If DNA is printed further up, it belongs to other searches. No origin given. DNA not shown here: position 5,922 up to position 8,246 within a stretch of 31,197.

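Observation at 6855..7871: Large intein inserted in the P-loop of RecA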

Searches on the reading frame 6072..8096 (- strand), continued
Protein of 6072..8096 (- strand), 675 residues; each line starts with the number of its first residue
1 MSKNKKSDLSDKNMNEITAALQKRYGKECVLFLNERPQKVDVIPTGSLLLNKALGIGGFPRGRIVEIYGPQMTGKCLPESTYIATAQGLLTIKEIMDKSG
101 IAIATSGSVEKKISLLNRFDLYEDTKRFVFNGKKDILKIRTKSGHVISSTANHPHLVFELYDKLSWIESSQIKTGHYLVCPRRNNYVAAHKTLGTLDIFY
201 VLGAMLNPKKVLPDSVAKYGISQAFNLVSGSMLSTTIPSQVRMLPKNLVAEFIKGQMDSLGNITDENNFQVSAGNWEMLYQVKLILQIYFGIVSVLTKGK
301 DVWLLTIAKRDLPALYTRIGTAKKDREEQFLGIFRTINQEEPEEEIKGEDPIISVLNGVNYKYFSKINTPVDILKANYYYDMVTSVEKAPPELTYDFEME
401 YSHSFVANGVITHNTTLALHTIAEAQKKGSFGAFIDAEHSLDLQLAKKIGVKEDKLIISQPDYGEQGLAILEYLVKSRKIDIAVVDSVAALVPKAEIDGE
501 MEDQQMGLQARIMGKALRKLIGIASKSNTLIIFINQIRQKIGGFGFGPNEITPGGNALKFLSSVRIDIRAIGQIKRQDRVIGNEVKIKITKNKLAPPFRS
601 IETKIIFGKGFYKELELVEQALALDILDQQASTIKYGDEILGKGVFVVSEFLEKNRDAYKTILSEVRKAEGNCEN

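Call 30: find_homologous_proteins(query=window:6072-8096:-, max_evalue=1e-10)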
Query window:6072-8096:- (675 aa): 7925 proteins with E <= 1e-10 among 8000 candidates; the best 120 are listed.
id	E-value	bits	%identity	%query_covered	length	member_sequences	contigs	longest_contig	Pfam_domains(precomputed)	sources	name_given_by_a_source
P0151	0.0e+0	1494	100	100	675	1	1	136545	PF08423.18,PF00154.28,PF14890.12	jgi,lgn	jgi:recombination protein RecA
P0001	5.9e-262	889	60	99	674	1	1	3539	PF00154.28,PF14890.12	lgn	-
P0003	2.2e-146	507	38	98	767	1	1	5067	PF14528.12,PF00154.28,PF21096.3,PF14890.12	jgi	jgi:recombination protein RecA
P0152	4.7e-125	437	36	97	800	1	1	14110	PF08423.18,PF14528.12,PF00154.28,PF21096.3,PF14890.12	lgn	-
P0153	3.7e-124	434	35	98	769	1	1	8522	PF08423.18,PF14528.12,PF00154.28,PF21096.3,PF14890.12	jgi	jgi:recombination protein RecA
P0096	1.1e-122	429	55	44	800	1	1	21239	PF08423.18,PF14528.12,PF00154.28,PF21096.3,PF14890.12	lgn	-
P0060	4.4e-122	427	53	45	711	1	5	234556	PF08423.18,PF00154.28,PF21096.3,PF14890.12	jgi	jgi:recombination protein RecA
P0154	5.6e-119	417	49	47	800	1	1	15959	PF08423.18,PF14528.12,PF00154.28,PF21096.3,PF14890.12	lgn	-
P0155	9.3e-117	409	33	99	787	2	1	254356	PF08423.18,PF14528.12,PF00154.28,PF21096.3,PF27531.1,PF14890.12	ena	-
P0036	4.8e-115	404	34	71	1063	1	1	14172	PF08423.18,PF14528.12,PF00154.28,PF21096.3,PF14890.12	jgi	jgi:RecA/RadA recombinase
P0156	3.8e-114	401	55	38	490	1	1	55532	PF13173.13,PF06745.20,PF03796.22,PF08423.18,PF13401.13,PF00154.28,PF01637.25,PF27531.1,PF13191.13,PF13479.13,PF00005.34,PF14516.13,PF21096.3,PF13481.13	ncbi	-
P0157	1.2e-113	399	33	99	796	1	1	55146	PF06745.20,PF14528.12,PF00154.28,PF21096.3,PF27531.1,PF14890.12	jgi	jgi:protein RecA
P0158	2.0e-111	392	34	98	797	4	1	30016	PF06745.20,PF14528.12,PF00154.28,PF21096.3,PF14890.12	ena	-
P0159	3.6e-111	391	33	99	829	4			PF06745.20,PF14528.12,PF00154.28,PF21096.3,PF14890.12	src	-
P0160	8.0e-111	390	49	43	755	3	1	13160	PF14528.12,PF00154.28,PF21096.3,PF14890.12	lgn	-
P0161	1.5e-110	389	33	99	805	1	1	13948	PF06745.20,PF14528.12,PF00154.28,PF21096.3,PF14890.12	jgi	jgi:protein RecA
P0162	5.9e-110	387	33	99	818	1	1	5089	PF06745.20,PF14528.12,PF00154.28,PF21096.3,PF14890.12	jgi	jgi:protein RecA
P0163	6.0e-110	387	46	44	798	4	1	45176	PF06745.20,PF14528.12,PF00154.28,PF21096.3,PF14890.12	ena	-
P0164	1.9e-109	385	47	44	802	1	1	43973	PF06745.20,PF14528.12,PF00154.28,PF21096.3,PF14890.12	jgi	jgi:protein RecA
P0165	6.8e-109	383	46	44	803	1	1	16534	PF06745.20,PF14528.12,PF00154.28,PF21096.3,PF14890.12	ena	-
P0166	8.0e-108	380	32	98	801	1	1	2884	PF06745.20,PF14528.12,PF00154.28,PF21096.3,PF14890.12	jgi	jgi:recombination protein RecA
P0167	1.2e-107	379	45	44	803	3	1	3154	PF06745.20,PF14528.12,PF00154.28,PF21096.3,PF14890.12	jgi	jgi:protein RecA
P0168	1.3e-107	379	47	44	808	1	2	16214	PF06745.20,PF14528.12,PF00154.28,PF21096.3,PF14890.12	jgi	jgi:protein RecA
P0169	2.1e-107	378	33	99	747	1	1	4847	PF06745.20,PF14528.12,PF00154.28,PF21096.3,PF14890.12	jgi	jgi:recombination protein RecA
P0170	2.4e-107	378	34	79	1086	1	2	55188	PF03161.19,PF14528.12,PF00154.28,PF21096.3,PF14890.12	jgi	jgi:RecA/RadA recombinase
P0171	2.4e-106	375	46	44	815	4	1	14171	PF06745.20,PF14528.12,PF00154.28,PF21096.3,PF14890.12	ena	-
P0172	5.7e-106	374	34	79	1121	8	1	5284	PF06745.20,PF03161.19,PF14528.12,PF00154.28,PF21096.3,PF14890.12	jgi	jgi:recombination protein RecA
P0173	2.6e-105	372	49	42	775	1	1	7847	PF06745.20,PF14528.12,PF00154.28,PF21096.3,PF14890.12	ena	-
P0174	7.7e-105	370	51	40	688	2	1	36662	PF05204.20,PF14528.12,PF00154.28,PF21096.3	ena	-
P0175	4.0e-103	364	47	43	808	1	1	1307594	PF08423.18,PF14528.12,PF00154.28,PF21096.3,PF14890.12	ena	-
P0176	1.1e-102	363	-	-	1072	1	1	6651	PF03161.19,PF14528.12,PF00154.28,PF21096.3,PF14890.12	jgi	jgi:recombination protein RecA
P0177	1.2e-102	363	-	-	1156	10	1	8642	PF06745.20,PF03161.19,PF14528.12,PF00154.28,PF21096.3,PF14890.12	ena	-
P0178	2.4e-102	362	38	62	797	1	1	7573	PF08423.18,PF14528.12,PF00154.28,PF21096.3,PF27531.1,PF14890.12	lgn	-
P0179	1.0e-101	360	32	79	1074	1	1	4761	PF03161.19,PF14528.12,PF00154.28,PF21096.3,PF14890.12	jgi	jgi:recombination protein RecA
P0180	7.4e-101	357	49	41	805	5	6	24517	PF14528.12,PF00154.28,PF21096.3,PF14890.12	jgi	-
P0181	8.4e-101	357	35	62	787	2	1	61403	PF14528.12,PF00154.28,PF21096.3,PF14890.12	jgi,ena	-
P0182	7.1e-100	354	-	-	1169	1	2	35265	PF03161.19,PF14528.12,PF00154.28,PF21096.3,PF14890.12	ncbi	-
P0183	7.2e-98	347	-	-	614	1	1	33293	PF06745.20,PF02283.23,PF13479.13,PF08423.18,PF13521.13,PF00154.28,PF01637.25,PF27531.1,PF13481.13,PF13191.13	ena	-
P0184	9.1e-94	333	-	-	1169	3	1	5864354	PF03161.19,PF14528.12,PF00154.28,PF21096.3,PF14890.12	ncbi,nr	ncbi:intein-containing recombinase RecA [Spiractinospora alimapuensis]|nr:intein-containing recombin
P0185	9.2e-94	333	46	37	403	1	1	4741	PF06745.20,PF08423.18,PF00154.28,PF21096.3,PF27531.1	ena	-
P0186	1.0e-93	333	54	39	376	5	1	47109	PF06745.20,PF08423.18,PF00154.28,PF21096.3,PF01637.25,PF27531.1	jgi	jgi:recombination protein RecA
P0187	2.0e-93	332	-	-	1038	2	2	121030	PF05204.20,PF08423.18,PF14528.12,PF00154.28,PF21096.3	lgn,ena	-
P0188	2.6e-93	332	56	38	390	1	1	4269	PF06745.20,PF08423.18,PF00154.28,PF21096.3,PF27531.1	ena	-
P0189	3.1e-93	332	56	38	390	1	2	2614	PF06745.20,PF08423.18,PF00154.28,PF21096.3,PF27531.1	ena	-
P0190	4.2e-93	331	56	38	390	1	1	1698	PF06745.20,PF08423.18,PF00154.28,PF21096.3,PF27531.1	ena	-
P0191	6.3e-93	331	54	37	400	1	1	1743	PF06745.20,PF08423.18,PF00154.28,PF21096.3,PF01637.25,PF27531.1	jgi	jgi:recombination protein RecA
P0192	7.5e-93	330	56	38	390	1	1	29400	PF06745.20,PF08423.18,PF00154.28,PF21096.3,PF27531.1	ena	-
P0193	8.6e-93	330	56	38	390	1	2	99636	PF06745.20,PF08423.18,PF00154.28,PF21096.3,PF27531.1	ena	-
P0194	9.4e-93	330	56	38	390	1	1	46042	PF06745.20,PF08423.18,PF00154.28,PF21096.3,PF27531.1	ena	-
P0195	1.0e-92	330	56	38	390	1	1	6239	PF06745.20,PF08423.18,PF00154.28,PF21096.3,PF27531.1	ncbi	-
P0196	1.0e-92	330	56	38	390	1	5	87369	PF06745.20,PF08423.18,PF00154.28,PF21096.3,PF27531.1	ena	-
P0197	1.0e-92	330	56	38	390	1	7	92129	PF06745.20,PF08423.18,PF00154.28,PF21096.3,PF27531.1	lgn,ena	-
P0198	1.0e-92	330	56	38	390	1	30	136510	PF06745.20,PF08423.18,PF00154.28,PF21096.3,PF27531.1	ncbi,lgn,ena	-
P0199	2.2e-92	329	54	38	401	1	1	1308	PF06745.20,PF08423.18,PF00154.28,PF21096.3,PF27531.1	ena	-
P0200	3.3e-92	328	56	38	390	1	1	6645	PF06745.20,PF08423.18,PF00154.28,PF21096.3,PF27531.1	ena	-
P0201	3.4e-92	328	52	38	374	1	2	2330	PF06745.20,PF08423.18,PF00154.28,PF21096.3,PF01637.25,PF27531.1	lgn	-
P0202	4.6e-92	328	56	38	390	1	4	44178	PF06745.20,PF08423.18,PF00154.28,PF21096.3,PF27531.1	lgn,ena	-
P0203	6.1e-92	327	52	37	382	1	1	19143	PF06745.20,PF08423.18,PF00154.28,PF21096.3,PF01637.25,PF27531.1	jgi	jgi:recombination protein RecA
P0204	7.9e-92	327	54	37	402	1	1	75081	PF06745.20,PF08423.18,PF00154.28,PF21096.3,PF27531.1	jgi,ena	-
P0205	9.1e-92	327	54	37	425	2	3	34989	PF06745.20,PF08423.18,PF00154.28,PF21096.3,PF27531.1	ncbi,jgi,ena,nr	ncbi:MAG: recA protein [Deltaproteobacteria bacterium]|nr:recA protein [Deltaproteobacteria bacteriu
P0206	9.4e-92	327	56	38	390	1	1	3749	PF06745.20,PF08423.18,PF00154.28,PF21096.3,PF27531.1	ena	-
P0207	1.1e-91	327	56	38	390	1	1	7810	PF06745.20,PF08423.18,PF00154.28,PF21096.3,PF27531.1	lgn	-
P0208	1.2e-91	326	54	37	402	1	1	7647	PF06745.20,PF08423.18,PF00154.28,PF21096.3,PF27531.1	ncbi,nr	ncbi:MAG: recombinase RecA [Proteobacteria bacterium]|nr:recombinase RecA [Pseudomonadota bacterium]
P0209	2.7e-91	325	51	37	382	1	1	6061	PF06745.20,PF08423.18,PF00154.28,PF21096.3,PF27531.1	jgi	jgi:recombination protein RecA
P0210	3.5e-91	325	53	37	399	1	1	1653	PF06745.20,PF08423.18,PF00154.28,PF21096.3,PF01637.25,PF27531.1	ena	-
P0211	1.1e-90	323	52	38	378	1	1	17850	PF06745.20,PF08423.18,PF00154.28,PF21096.3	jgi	jgi:recombination protein RecA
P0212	1.2e-90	323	55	36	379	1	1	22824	PF06745.20,PF08423.18,PF00154.28,PF21096.3,PF27531.1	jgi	jgi:recombination protein RecA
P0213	1.4e-90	323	52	39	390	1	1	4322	PF06745.20,PF08423.18,PF00154.28,PF21096.3,PF27531.1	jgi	jgi:recombination protein RecA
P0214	1.4e-90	323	52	37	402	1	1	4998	PF06745.20,PF08423.18,PF00154.28,PF21096.3,PF27531.1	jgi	jgi:recombination protein RecA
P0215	1.7e-90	323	53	37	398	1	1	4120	PF06745.20,PF08423.18,PF00154.28,PF21096.3,PF01637.25,PF27531.1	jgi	jgi:recombination protein RecA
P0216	1.8e-90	323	53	38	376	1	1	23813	PF06745.20,PF08423.18,PF00154.28,PF21096.3,PF27531.1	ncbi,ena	-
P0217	1.9e-90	322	54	38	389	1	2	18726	PF06745.20,PF08423.18,PF00154.28,PF21096.3,PF27531.1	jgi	jgi:recombination protein RecA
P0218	3.3e-90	322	55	38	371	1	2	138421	PF06745.20,PF08423.18,PF00154.28,PF21096.3,PF01637.25,PF27531.1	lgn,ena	-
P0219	4.2e-90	321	54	38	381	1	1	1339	PF06745.20,PF08423.18,PF00154.28,PF21096.3,PF27531.1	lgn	-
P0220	5.0e-90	321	54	37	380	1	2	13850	PF06745.20,PF08423.18,PF00154.28,PF21096.3,PF27531.1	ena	-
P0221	5.1e-90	321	53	37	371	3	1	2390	PF06745.20,PF08423.18,PF00154.28,PF21096.3,PF27531.1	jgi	jgi:recombination protein RecA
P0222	5.4e-90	321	57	39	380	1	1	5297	PF06745.20,PF08423.18,PF00154.28,PF21096.3,PF27531.1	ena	-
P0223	5.8e-90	321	-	-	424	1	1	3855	PF13173.13,PF06745.20,PF08423.18,PF13401.13,PF00154.28,PF01637.25,PF27531.1,PF13191.13,PF03205.21,PF16575.12,PF13479.13,PF01656.30,PF00005.34,PF14516.13,PF21096.3,PF13481.13,PF20720.4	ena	-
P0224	6.0e-90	321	54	38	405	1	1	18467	PF06745.20,PF08423.18,PF00154.28,PF21096.3,PF27531.1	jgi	jgi:recombination protein RecA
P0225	6.2e-90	321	53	39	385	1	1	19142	PF06745.20,PF08423.18,PF00154.28,PF21096.3,PF27531.1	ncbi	-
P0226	6.6e-90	321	52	38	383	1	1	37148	PF06745.20,PF08423.18,PF00154.28,PF21096.3,PF01637.25,PF27531.1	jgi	jgi:recombination protein RecA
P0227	6.6e-90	321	56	34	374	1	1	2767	PF06745.20,PF08423.18,PF00154.28,PF21096.3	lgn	-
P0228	6.9e-90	321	-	-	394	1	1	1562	PF06745.20,PF08423.18,PF00154.28,PF21096.3,PF01637.25,PF27531.1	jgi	jgi:recombination protein RecA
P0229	7.3e-90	321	53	39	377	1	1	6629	PF06745.20,PF08423.18,PF00154.28,PF21096.3,PF01637.25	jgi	-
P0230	8.2e-90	320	54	37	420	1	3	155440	PF06745.20,PF08423.18,PF00154.28,PF21096.3,PF01637.25,PF27531.1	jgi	jgi:recombination protein RecA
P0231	1.1e-89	320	54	39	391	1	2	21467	PF06745.20,PF08423.18,PF00154.28,PF21096.3,PF27531.1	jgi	jgi:recombination protein RecA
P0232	1.4e-89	320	54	38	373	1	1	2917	PF06745.20,PF08423.18,PF00154.28,PF21096.3,PF01637.25,PF27531.1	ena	-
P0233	1.5e-89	320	54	37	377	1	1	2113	PF06745.20,PF08423.18,PF00154.28,PF21096.3,PF01637.25,PF27531.1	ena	-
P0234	1.6e-89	319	54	38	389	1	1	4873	PF06745.20,PF08423.18,PF00154.28,PF21096.3,PF27531.1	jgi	jgi:recombination protein RecA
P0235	1.7e-89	319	53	37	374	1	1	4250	PF06745.20,PF08423.18,PF00154.28,PF21096.3,PF27531.1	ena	-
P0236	1.8e-89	319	54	38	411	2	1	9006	PF06745.20,PF08423.18,PF00154.28,PF21096.3,PF27531.1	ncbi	-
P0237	1.9e-89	319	54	39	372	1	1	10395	PF06745.20,PF08423.18,PF00154.28,PF21096.3,PF27531.1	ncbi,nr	ncbi:MAG: recombinase RecA [Candidatus Aminicenantes bacterium]|nr:recombinase RecA [Candidatus Amin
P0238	1.9e-89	319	54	38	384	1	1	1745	PF06745.20,PF08423.18,PF00154.28,PF21096.3,PF01637.25,PF27531.1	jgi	jgi:recombination protein RecA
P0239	2.0e-89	319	54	37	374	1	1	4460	PF06745.20,PF08423.18,PF00154.28,PF21096.3,PF01637.25,PF27531.1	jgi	jgi:recombination protein RecA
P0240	2.1e-89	319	54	37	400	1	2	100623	PF06745.20,PF08423.18,PF00154.28,PF21096.3,PF27531.1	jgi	jgi:recombination protein RecA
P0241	2.6e-89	319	56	38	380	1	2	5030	PF06745.20,PF08423.18,PF00154.28,PF21096.3,PF27531.1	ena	-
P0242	2.6e-89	319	53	39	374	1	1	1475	PF06745.20,PF08423.18,PF00154.28,PF21096.3,PF27531.1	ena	-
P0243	3.0e-89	319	54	37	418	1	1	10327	PF06745.20,PF08423.18,PF00154.28,PF21096.3,PF01637.25,PF27531.1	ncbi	-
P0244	3.0e-89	319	55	37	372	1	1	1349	PF06745.20,PF08423.18,PF00154.28,PF21096.3,PF27531.1,PF13481.13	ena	-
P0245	3.1e-89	319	53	37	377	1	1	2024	PF06745.20,PF08423.18,PF00154.28,PF21096.3,PF27531.1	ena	-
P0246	3.2e-89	318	54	37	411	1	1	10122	PF06745.20,PF08423.18,PF00154.28,PF21096.3,PF27531.1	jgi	jgi:recombination protein RecA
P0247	3.2e-89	318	54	38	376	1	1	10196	PF06745.20,PF08423.18,PF00154.28,PF21096.3,PF27531.1,PF13481.13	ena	-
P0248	3.3e-89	318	54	39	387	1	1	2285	PF06745.20,PF08423.18,PF00154.28,PF21096.3,PF01637.25,PF27531.1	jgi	jgi:recombination protein RecA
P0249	3.7e-89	318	53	38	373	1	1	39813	PF06745.20,PF08423.18,PF00154.28,PF21096.3,PF27531.1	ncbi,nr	ncbi:MAG: recombinase RecA [Deltaproteobacteria bacterium]|nr:MAG: recombinase RecA [Deltaproteobact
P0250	4.0e-89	318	52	38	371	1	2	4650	PF06745.20,PF08423.18,PF00154.28,PF21096.3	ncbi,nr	ncbi:recombinase RecA [Candidatus Dependentiae bacterium]|nr:recombinase RecA [Candidatus Dependenti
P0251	4.7e-89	318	56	38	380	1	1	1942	PF06745.20,PF08423.18,PF00154.28,PF21096.3,PF27531.1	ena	-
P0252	4.8e-89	318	54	38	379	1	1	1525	PF06745.20,PF08423.18,PF00154.28,PF21096.3,PF27531.1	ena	-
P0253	4.8e-89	318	55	37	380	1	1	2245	PF06745.20,PF08423.18,PF00154.28,PF21096.3,PF27531.1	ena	-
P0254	5.2e-89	318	53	37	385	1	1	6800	PF06745.20,PF08423.18,PF00154.28,PF21096.3,PF27531.1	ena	-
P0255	5.5e-89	318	55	37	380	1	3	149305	PF06745.20,PF08423.18,PF00154.28,PF21096.3,PF27531.1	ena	-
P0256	5.6e-89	318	54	38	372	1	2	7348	PF06745.20,PF08423.18,PF00154.28,PF21096.3,PF27531.1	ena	-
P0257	5.7e-89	318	55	38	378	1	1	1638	PF06745.20,PF08423.18,PF00154.28,PF21096.3,PF27531.1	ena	-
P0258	5.8e-89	318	55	37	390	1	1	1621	PF06745.20,PF08423.18,PF00154.28,PF21096.3,PF01637.25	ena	-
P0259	5.9e-89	318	55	37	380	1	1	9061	PF06745.20,PF08423.18,PF00154.28,PF21096.3,PF27531.1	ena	-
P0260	6.2e-89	317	55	37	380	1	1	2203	PF06745.20,PF08423.18,PF00154.28,PF21096.3,PF27531.1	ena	-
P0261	6.2e-89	317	55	37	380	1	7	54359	PF06745.20,PF08423.18,PF00154.28,PF21096.3,PF27531.1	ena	-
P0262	6.2e-89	317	55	37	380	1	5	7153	PF06745.20,PF08423.18,PF00154.28,PF21096.3,PF27531.1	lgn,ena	-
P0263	6.2e-89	317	55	37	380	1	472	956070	PF06745.20,PF08423.18,PF00154.28,PF21096.3,PF27531.1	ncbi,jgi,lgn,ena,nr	ncbi:MAG: recombinase RecA [Christensenellales bacterium]|nr:recombinase RecA [Christensenellales ba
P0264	6.2e-89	317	55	37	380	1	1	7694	PF06745.20,PF08423.18,PF00154.28,PF21096.3,PF27531.1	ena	-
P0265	6.3e-89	317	55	37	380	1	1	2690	PF06745.20,PF08423.18,PF00154.28,PF21096.3,PF27531.1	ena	-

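Call 35: find_encoding_contigs(protein=P0151, flank=10000, max_places=3)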
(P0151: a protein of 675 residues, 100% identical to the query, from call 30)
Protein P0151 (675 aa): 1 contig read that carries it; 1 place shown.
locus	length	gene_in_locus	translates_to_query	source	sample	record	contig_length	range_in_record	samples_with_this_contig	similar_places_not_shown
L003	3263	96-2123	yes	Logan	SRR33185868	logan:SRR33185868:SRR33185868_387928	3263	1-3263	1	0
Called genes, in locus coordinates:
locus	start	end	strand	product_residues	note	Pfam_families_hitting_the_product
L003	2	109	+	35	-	?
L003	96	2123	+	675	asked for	PF00154:RecA_N, PF08423:Rad51 (faint), PF14890:Intein_splicing, PF00154:RecA_N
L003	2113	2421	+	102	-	-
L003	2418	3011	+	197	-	-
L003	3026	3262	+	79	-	?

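Call 45: find_related_loci(query=window:6072-8096:-, collection=viral_contigs, flank=3000)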
Query window:6072-8096:- (675 aa) in viral_contigs; peptide patterns used: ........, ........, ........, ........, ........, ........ (x = any residue, [..] = any of these).
6 stretches matched a pattern; 2 encode a relative of the query (tblastn E <= 1e-3); 2 distinct loci.
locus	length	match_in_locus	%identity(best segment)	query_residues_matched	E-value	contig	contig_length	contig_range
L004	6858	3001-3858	40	42-662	3e-49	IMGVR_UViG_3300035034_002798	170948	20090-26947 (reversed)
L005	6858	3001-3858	40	42-662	3e-49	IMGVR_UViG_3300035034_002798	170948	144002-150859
